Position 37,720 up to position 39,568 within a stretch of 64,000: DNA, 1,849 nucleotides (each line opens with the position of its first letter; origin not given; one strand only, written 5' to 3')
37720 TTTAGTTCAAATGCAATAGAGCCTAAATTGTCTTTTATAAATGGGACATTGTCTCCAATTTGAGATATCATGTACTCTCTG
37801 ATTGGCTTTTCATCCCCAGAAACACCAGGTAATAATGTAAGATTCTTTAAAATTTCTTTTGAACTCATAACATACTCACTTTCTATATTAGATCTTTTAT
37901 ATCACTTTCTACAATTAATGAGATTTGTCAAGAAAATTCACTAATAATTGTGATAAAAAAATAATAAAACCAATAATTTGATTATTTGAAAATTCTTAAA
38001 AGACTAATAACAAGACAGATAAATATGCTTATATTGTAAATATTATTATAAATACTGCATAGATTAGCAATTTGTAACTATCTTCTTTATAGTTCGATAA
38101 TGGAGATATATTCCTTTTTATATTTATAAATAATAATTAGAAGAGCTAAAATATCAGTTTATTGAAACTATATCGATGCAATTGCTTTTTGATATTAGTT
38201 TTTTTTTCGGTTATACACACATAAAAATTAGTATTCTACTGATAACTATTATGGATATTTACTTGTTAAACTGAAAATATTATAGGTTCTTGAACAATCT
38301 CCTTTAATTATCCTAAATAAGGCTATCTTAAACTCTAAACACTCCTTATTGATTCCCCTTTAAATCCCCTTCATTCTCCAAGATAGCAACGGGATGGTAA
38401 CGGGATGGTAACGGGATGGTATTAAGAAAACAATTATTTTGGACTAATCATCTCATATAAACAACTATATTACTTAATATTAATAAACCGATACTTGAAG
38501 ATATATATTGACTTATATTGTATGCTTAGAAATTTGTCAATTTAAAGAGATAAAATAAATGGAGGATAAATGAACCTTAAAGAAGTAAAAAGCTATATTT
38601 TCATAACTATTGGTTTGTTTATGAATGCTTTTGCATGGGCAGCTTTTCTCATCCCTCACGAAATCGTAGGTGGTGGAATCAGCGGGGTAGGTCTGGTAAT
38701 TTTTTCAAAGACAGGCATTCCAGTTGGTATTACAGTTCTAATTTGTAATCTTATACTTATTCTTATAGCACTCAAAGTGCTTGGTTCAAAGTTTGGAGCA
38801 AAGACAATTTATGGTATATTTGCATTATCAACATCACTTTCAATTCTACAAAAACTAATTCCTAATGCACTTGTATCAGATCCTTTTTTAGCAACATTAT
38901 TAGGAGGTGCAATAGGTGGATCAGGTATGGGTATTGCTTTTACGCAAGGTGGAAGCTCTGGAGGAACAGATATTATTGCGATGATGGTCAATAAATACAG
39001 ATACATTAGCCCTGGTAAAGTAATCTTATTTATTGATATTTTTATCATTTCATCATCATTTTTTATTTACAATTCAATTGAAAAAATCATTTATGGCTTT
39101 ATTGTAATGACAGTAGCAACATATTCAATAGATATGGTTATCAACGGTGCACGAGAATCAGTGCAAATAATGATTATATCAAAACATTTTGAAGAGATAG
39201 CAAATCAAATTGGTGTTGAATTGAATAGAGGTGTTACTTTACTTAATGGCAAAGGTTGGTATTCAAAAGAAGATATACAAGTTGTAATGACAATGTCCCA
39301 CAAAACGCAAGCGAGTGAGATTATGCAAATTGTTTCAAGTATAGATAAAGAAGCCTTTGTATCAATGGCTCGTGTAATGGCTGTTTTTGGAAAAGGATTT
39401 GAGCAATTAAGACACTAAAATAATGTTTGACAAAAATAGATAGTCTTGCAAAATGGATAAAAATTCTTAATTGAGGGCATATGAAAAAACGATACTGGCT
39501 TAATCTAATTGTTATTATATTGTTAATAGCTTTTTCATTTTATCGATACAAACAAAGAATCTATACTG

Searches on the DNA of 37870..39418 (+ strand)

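Call 40: search_rna_families(source=window, start=37870, end=38570, threshold=evalue, max_evalue=10)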
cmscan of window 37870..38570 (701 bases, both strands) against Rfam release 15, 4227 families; matches with E-value up to 10: 1.
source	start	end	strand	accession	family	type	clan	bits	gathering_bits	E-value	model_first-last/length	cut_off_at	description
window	38156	38190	+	RF02703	AsxR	Gene; sRNA;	-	19.3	63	3.2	1-53/53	no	Anti stx2 sRNA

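Call 83: search_rna_families(source=L249, start=15900, end=16480, threshold=evalue, max_evalue=1)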
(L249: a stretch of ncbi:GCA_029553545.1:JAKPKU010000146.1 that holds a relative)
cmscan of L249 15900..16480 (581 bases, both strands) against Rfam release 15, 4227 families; matches with E-value up to 1: 0.
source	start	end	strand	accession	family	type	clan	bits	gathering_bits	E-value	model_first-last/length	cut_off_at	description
